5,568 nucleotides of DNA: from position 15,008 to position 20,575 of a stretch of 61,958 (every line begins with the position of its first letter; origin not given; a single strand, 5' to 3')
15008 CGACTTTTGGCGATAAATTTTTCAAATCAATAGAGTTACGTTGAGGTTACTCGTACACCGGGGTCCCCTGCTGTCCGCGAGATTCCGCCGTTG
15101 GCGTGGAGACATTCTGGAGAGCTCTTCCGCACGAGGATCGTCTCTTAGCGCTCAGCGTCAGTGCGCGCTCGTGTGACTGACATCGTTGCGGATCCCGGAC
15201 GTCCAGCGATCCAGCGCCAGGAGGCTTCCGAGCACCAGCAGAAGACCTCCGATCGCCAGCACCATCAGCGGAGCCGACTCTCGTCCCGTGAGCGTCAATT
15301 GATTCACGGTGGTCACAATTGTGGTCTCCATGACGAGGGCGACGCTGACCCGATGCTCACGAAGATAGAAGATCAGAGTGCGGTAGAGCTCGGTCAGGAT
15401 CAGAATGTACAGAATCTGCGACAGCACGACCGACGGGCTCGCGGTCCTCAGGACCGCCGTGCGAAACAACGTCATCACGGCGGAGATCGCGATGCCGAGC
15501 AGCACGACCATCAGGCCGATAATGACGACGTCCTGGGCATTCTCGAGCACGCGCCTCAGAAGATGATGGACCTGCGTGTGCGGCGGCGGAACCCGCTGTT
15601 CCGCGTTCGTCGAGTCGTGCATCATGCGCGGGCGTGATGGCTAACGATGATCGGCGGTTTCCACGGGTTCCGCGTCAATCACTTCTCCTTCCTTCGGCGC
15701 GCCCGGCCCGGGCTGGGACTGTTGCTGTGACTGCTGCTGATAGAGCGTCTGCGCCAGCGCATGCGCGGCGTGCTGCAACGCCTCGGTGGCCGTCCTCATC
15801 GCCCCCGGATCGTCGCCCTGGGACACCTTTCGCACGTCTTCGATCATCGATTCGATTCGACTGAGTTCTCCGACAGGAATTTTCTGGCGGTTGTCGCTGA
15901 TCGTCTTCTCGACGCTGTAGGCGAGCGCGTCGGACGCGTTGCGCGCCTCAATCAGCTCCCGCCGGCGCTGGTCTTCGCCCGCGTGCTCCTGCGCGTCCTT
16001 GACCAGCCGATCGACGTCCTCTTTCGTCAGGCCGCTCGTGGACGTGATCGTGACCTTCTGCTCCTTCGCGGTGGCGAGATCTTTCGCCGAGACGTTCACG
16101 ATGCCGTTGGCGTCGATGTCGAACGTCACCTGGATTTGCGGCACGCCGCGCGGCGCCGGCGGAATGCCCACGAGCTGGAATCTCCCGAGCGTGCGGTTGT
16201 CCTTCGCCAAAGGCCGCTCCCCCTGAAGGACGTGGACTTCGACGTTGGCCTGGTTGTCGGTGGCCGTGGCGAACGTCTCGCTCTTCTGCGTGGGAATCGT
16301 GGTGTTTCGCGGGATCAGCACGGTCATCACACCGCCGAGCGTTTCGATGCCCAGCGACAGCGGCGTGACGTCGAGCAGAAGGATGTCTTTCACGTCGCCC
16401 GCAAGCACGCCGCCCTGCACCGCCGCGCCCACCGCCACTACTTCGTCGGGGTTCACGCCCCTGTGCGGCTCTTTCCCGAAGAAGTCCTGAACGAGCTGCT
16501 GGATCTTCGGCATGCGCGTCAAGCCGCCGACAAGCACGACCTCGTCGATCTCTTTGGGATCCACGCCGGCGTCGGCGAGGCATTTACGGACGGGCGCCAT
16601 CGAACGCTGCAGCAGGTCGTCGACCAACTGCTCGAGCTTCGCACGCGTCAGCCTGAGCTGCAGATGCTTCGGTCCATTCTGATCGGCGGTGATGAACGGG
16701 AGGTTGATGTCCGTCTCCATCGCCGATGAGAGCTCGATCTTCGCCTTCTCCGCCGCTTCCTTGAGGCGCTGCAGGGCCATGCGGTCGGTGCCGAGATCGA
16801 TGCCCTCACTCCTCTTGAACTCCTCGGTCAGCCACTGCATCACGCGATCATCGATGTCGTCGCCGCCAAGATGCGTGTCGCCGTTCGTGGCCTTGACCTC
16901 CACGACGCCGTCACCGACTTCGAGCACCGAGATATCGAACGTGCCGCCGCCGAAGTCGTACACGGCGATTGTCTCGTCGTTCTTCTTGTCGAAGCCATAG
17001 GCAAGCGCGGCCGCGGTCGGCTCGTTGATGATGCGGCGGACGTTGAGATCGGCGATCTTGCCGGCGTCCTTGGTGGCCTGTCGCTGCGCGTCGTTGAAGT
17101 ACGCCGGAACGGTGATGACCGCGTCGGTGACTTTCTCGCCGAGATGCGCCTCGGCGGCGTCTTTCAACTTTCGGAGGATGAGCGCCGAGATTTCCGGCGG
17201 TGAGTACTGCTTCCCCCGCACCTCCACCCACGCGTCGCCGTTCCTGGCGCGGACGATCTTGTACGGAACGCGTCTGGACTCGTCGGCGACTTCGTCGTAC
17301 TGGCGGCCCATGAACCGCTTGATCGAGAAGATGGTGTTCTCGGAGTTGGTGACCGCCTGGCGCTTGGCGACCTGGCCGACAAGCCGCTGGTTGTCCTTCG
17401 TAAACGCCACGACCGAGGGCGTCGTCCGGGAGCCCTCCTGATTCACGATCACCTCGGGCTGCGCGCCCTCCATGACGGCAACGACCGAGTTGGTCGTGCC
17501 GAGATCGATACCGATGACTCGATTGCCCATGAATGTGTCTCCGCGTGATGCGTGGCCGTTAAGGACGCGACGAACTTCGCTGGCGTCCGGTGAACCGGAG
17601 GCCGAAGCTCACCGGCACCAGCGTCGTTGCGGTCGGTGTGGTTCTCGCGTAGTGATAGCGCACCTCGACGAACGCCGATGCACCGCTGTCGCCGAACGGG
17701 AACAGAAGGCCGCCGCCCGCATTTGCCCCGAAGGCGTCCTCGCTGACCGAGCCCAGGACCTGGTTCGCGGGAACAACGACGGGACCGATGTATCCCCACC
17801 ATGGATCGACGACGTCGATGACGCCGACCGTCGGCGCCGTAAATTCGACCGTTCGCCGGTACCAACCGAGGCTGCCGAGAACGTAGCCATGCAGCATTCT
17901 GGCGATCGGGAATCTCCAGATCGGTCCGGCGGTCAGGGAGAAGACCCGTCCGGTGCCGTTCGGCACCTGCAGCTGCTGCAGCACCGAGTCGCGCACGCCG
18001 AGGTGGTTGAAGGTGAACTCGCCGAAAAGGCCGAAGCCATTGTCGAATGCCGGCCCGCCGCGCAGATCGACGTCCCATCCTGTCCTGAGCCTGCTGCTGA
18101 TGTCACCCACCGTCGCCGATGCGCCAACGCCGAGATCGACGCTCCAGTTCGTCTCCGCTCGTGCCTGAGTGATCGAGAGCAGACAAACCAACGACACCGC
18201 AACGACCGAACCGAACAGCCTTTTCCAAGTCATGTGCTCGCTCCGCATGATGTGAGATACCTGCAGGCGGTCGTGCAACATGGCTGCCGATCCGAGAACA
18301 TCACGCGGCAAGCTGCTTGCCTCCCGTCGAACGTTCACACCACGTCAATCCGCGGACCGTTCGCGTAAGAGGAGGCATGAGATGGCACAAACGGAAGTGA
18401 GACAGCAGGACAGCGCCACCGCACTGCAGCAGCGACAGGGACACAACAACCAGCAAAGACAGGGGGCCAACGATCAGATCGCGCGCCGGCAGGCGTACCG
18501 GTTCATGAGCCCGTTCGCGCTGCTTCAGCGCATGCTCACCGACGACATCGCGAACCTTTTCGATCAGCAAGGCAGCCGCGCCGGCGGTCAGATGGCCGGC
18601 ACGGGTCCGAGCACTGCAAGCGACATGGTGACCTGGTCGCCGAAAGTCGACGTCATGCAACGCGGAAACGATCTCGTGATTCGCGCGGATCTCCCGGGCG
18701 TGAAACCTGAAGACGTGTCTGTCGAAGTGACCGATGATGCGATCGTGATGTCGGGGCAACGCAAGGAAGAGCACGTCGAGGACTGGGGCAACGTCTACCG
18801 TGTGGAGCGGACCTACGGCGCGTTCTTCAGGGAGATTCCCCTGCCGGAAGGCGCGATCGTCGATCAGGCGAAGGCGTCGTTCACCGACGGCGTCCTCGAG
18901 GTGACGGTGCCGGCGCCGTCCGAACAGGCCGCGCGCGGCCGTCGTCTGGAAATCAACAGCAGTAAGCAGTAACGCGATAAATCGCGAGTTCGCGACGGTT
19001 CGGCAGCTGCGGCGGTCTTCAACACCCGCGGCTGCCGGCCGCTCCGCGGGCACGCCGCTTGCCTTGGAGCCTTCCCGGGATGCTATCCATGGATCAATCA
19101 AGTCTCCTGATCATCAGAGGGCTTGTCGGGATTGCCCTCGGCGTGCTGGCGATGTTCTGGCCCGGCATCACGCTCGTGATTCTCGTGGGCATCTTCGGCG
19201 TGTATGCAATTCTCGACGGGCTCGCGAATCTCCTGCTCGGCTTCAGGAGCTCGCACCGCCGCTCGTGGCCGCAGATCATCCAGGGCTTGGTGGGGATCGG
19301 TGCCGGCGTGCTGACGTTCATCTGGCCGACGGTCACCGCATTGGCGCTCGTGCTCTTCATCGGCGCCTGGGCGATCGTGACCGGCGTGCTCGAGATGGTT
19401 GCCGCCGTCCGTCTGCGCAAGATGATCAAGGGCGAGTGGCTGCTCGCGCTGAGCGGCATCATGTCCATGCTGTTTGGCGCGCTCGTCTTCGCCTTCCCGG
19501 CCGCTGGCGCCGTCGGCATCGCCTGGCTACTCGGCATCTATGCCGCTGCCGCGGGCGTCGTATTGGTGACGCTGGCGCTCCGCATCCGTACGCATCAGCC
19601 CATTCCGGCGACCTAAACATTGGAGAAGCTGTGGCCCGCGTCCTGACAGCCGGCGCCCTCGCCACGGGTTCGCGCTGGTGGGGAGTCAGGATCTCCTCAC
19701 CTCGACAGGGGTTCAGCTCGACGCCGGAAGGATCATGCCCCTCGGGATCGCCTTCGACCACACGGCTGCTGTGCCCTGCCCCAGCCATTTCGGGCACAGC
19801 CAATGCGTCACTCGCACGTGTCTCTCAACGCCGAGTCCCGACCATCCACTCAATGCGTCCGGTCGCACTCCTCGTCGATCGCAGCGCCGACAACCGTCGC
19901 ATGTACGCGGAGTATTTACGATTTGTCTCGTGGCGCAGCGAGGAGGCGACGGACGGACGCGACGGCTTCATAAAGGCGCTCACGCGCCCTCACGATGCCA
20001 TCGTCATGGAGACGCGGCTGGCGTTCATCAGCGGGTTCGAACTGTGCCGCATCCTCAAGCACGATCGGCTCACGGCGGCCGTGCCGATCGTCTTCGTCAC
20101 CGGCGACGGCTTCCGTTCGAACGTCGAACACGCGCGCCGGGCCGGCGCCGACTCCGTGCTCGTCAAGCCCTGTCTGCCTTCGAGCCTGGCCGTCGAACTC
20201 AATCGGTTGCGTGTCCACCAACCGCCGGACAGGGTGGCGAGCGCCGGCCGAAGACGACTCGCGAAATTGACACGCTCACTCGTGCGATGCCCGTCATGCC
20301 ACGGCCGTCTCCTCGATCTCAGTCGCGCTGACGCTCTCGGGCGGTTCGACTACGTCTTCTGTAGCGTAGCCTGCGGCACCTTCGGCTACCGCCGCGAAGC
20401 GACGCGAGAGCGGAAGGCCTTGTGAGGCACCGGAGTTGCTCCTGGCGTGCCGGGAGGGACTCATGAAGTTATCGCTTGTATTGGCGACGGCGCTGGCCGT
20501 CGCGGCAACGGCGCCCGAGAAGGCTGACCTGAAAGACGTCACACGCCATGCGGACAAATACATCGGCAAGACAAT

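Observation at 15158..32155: Seventeen-kb stress/chaperone island driven by a battery of sigma54 promoters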

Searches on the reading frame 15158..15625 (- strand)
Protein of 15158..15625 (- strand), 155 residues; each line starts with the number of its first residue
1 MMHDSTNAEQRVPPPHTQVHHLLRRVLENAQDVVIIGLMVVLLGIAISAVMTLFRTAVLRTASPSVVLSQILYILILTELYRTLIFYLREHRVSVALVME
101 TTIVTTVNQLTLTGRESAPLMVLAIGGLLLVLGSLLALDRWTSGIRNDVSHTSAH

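Call 5: search_protein_families(library=pfam, proteins=[window:15158-15625:-], max_evalue=0.01)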
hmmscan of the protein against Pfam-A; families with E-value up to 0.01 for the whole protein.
window:15158-15625:- (155 aa): 1 family
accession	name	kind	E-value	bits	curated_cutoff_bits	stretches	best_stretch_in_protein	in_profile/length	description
PF06146.17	PsiE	-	4.5e-10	40.2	23.9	1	32-138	4-116/122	Phosphate-starvation-inducible E family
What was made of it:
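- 15158..15625 (-): psiE, last gene of the OMP-dnaK-psiE unit. Pfam PsiE 40 bits (call 5).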

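Call 63: search_dna_similar(query=window:15158-15625:-, collection=plasmids, mode=protein, max_rows=12, max_evalue=0.001)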
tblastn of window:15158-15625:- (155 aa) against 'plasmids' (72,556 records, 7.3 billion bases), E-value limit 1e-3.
Records with a match: 2; places in all: 2; records where one place covers at least 80% of the query: 0.
Best place of each record, by identity: <60% 2.
By first word of the organism name: Acaryochloris 2.
By predicted mobility (MOB-suite, as given by PLSDB): mobilizable 1; non-mobilizable 1.
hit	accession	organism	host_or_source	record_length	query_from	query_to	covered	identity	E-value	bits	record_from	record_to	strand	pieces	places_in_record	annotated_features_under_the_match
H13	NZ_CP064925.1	Acaryochloris marina S15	cell culture,surface of Pikea pinnata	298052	23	119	63%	34.0%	5e-4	46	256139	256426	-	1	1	phosphate-starvation-inducible PsiE family protein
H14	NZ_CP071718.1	Acaryochloris sp. 'Moss Beach'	culture,intertidal zone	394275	23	119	63%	34.0%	5e-4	46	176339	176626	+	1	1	phosphate-starvation-inducible PsiE family protein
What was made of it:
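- On tLST / locus of heat resistance: The PsiE tblastn search against plasmids finds only two Acaryochloris hits at 34% identity (call 63).
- Closest known: Transmissible locus of stress tolerance. Different: PsiE has no detectable similarity to plasmid-borne copies other than two cyanobacterial ones (call 63).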

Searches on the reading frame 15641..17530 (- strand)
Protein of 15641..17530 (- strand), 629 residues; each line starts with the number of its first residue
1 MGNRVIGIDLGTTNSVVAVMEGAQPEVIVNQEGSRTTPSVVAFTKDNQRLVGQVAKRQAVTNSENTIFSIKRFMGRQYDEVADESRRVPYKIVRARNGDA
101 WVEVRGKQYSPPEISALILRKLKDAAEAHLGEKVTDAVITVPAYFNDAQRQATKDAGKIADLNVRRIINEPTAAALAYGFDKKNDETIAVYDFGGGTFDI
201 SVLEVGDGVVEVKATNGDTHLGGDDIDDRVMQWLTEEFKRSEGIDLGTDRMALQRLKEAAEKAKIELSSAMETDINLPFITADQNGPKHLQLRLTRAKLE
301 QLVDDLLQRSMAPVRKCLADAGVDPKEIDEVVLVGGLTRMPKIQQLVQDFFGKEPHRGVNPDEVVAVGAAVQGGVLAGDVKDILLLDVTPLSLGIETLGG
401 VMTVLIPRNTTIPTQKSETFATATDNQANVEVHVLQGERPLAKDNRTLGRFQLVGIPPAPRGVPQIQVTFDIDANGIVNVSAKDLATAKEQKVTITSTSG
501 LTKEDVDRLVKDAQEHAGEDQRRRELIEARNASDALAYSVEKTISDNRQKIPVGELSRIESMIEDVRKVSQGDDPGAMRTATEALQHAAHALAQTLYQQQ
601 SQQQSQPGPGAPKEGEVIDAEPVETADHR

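Call 5: search_protein_families(library=pfam, proteins=[window:15641-17530:-], max_evalue=0.01)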
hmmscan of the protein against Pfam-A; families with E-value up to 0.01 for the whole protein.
window:15641-17530:- (629 aa): 4 families
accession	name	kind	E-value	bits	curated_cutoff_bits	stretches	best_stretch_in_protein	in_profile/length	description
PF00012.26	HSP70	-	2.2e-263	875.4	20.6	1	5-598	1-599/599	Hsp70 protein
PF06723.19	MreB_Mbl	-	1.4e-17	64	27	1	124-370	83-316/327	MreB/Mbl protein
PF02782.22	FGGY_C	-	0.00037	20.8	27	1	309-375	130-196/198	FGGY family of carbohydrate kinases, C-terminal domain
PF14450.12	FtsA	-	0.00087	20.1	31.8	0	191-358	3-110/127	Cell division protein FtsA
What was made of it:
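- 15641..17530 (-): dnaK (canonical Hsp70). Pfam HSP70 875 bits (call 5).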

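Call 75: search_protein_families(library=ncbifam, proteins=[window:15641-17530:-], max_evalue=0.001)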
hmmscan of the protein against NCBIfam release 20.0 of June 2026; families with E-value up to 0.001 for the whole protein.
window:15641-17530:- (629 aa): 16 families
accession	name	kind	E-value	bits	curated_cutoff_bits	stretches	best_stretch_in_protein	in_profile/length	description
NF001413.0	PRK00290.1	equivalog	1.2e-303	1008.3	648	1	3-627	2-623/625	molecular chaperone DnaK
TIGR02350.1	prok_dnaK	equivalog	1e-294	978.5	822.55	1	4-598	1-596/596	molecular chaperone DnaK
NF009947.0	PRK13411.1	equivalog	2.8e-271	901.3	1002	1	4-605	3-608/662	molecular chaperone DnaK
NF009946.0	PRK13410.1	equivalog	1.1e-257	856.7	1019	1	4-604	3-609/669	molecular chaperone DnaK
NF003520.0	PRK05183.1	subfamily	5.1e-193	642.9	620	1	5-600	21-608/621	Fe-S protein assembly chaperone HscA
TIGR01991.1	HscA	equivalog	4.1e-192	639.9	708.55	1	5-601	1-589/600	Fe-S protein assembly chaperone HscA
NF002399.0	PRK01433.1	equivalog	3.6e-126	422.2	743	1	5-588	21-569/595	Fe-S protein assembly chaperone HscA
NF008673.0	PRK11678.1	equivalog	2.8e-22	79.2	331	2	114-209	129-232/450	molecular chaperone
NF010539.0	PRK13927.1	subfamily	4.3e-16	58.7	293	1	124-369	89-322/339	rod shape-determining protein MreB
NF011660.0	PRK15080.1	equivalog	1.3e-15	57.4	182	1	117-221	77-176/277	ethanolamine utilization protein EutJ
TIGR02529.1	EutJ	subfamily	1.6e-12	47.5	152.1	1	117-221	44-143/239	ethanolamine utilization protein EutJ family protein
TIGR00904.1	mreB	subfamily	3.8e-12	45.9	365.75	1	137-272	101-218/334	MreB/Mrl family cell shape determining protein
NF010540.1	PRK13929.1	exception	3.9e-12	45.9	515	1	119-370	81-321/334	rod-share determining protein MreBH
TIGR01174.1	ftsA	equivalog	2.1e-09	37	175.85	1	158-365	168-351/371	cell division protein FtsA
NF040964.1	MamK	subfamily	1.8e-06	27.3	400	1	113-259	77-209/335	MamK family actin-like protein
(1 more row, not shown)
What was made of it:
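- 15641..17530 (-): It passes the NCBIfam DnaK equivalog cut-offs, 1008 against 648 bits (call 75).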

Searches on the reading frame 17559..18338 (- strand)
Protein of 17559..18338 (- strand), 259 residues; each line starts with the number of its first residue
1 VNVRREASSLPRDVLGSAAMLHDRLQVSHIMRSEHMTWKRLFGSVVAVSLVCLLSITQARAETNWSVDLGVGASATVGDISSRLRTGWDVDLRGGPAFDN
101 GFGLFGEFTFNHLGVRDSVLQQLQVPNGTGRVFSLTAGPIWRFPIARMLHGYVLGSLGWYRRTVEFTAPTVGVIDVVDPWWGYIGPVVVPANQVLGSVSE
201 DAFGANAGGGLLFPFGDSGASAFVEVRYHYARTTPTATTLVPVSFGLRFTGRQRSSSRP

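Call 5: search_protein_families(library=pfam, proteins=[window:17559-18338:-], max_evalue=0.01)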
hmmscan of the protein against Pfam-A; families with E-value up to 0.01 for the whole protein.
window:17559-18338:- (259 aa): 0 families

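Call 48: search_protein_families(library=pfam, proteins=[window:17559-18233:-], max_evalue=0.01)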
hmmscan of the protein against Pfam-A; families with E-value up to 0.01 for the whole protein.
window:17559-18233:- (224 aa): 0 families

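Call 75: search_protein_families(library=ncbifam, proteins=[window:17559-18233:-], max_evalue=0.001)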
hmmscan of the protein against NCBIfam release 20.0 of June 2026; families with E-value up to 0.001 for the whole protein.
window:17559-18233:- (224 aa): 0 families
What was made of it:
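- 17559..18233 (-): putative secreted or outer-membrane protein, first gene of the dnaK unit. No Pfam or NCBIfam hit (calls 48, 75).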

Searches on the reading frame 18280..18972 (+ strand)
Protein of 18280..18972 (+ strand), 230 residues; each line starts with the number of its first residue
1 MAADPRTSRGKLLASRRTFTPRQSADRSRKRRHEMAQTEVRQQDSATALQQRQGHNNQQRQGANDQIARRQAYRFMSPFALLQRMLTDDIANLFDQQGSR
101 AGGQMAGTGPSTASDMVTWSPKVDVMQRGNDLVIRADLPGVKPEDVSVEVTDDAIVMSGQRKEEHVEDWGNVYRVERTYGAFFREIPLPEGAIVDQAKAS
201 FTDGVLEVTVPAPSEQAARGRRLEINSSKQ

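Call 5: search_protein_families(library=pfam, proteins=[window:18280-18972:+], max_evalue=0.01)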
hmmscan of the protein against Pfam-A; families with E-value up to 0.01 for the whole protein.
window:18280-18972:+ (230 aa): 2 families
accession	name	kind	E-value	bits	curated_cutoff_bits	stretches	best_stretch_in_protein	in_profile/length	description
PF00011.27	HSP20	-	1.5e-21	76.9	20.8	1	125-225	2-101/102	Hsp20/alpha crystallin family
PF17886.7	ArsA_HSP20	-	4.7e-06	26.5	22.5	1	131-209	3-62/63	HSP20-like domain found in ArsA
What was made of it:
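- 18382..18972 (+): hsp20 (small heat-shock protein). Pfam HSP20 77 bits (call 5).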

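Call 75: search_protein_families(library=ncbifam, proteins=[window:18382-18972:+], max_evalue=0.001)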
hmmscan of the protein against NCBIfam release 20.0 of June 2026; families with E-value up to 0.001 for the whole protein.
window:18382-18972:+ (196 aa): 3 families
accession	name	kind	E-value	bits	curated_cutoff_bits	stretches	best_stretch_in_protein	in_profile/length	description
NF042420.1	Hsp18_Clos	equivalog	1.8e-16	60.5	195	1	86-192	42-147/147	heat shock protein Hsp18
NF041799.1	Hsp14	equivalog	2.9e-16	59.5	100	1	84-181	16-111/118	archaeal heat shock protein Hsp14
NF041800.1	Hsp20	equivalog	9.7e-16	57.8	140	1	85-187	72-157/162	archaeal heat shock protein Hsp20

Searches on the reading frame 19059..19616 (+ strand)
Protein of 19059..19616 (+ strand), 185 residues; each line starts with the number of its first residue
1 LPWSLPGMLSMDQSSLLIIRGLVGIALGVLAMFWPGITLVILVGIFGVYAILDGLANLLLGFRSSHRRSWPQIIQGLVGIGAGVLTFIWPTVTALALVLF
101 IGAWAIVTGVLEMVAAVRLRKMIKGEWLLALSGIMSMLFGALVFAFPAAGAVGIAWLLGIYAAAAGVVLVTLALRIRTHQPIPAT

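Call 5: search_protein_families(library=pfam, proteins=[window:19059-19616:+], max_evalue=0.01)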
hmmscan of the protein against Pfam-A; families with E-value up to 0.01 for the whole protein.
window:19059-19616:+ (185 aa): 1 family
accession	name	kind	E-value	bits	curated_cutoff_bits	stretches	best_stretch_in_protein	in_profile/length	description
PF03729.18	DUF308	-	9.9e-30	103.1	25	3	74-144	1-72/73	Short repeat of unknown function (DUF308)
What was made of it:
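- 19080..19616 (+): DUF308/HdeD-like membrane protein a. Pfam DUF308 103 bits (call 5).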

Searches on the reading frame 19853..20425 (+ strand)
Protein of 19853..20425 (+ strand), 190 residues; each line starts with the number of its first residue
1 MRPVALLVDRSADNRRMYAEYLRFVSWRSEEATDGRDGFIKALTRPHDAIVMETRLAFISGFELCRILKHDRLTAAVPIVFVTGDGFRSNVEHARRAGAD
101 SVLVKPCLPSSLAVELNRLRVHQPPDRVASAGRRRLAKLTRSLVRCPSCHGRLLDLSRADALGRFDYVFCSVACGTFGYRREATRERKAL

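Call 48: search_protein_families(library=pfam, proteins=[window:19853-20425:+], max_evalue=0.01)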
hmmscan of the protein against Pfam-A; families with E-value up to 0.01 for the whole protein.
window:19853-20425:+ (190 aa): 2 families
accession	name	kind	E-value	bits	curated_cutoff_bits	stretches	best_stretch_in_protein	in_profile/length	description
PF00072.30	Response_reg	-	9.6e-12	45.5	30.2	1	6-113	2-107/111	Response regulator receiver domain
PF18716.7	VATC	-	0.002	18.4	26.6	1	144-174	4-31/43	Vms1-associating treble clef domain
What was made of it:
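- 19853..20425 (+): receiver domain plus treble-clef zinc-finger protein. Pfam Response_reg 45.5 bits and a weak VATC hit (call 48).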
